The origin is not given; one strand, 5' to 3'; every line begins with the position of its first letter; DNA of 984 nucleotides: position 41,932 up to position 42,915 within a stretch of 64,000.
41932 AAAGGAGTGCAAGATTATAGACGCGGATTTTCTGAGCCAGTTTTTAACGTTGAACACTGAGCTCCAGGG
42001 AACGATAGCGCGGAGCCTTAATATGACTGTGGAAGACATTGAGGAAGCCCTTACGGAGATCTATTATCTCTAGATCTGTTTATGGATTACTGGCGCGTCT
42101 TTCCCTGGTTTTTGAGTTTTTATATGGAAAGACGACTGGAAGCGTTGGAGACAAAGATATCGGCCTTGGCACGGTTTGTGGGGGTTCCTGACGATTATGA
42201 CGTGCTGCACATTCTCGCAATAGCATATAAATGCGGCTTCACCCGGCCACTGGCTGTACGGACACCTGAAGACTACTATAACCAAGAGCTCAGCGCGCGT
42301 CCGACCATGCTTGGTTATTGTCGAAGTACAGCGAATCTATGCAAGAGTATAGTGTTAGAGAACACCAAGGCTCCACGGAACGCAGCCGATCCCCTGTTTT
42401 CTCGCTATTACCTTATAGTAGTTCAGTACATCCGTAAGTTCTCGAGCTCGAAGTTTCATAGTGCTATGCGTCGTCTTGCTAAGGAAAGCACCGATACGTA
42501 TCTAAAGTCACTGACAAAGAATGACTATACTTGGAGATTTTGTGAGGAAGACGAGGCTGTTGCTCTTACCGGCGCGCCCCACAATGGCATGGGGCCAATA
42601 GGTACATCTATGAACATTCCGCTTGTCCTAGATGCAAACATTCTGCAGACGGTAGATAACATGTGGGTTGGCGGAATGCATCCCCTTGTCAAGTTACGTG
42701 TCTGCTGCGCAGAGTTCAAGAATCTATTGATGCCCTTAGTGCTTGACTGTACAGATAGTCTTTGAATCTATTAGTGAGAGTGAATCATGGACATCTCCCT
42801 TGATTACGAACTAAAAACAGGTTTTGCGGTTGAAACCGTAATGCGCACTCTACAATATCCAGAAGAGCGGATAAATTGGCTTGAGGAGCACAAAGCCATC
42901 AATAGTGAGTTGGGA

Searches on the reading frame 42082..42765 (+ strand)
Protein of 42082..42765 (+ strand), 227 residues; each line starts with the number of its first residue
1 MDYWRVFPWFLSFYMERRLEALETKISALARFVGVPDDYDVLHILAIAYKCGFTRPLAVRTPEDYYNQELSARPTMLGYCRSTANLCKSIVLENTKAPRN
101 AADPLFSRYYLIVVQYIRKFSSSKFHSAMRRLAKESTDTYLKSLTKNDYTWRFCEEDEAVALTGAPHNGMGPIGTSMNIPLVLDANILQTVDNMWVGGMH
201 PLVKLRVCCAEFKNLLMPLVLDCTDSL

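Call 3: search_protein_families(library=pfam, proteins=[window:42082-42765:+], max_evalue=0.01)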
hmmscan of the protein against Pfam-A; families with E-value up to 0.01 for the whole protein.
window:42082-42765:+ (227 aa): 1 family
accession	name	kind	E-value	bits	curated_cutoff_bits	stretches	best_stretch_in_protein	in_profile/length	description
PF04073.20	tRNA_edit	-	5.3e-05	23.8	25.5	1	150-207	58-115/123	Aminoacyl-tRNA editing domain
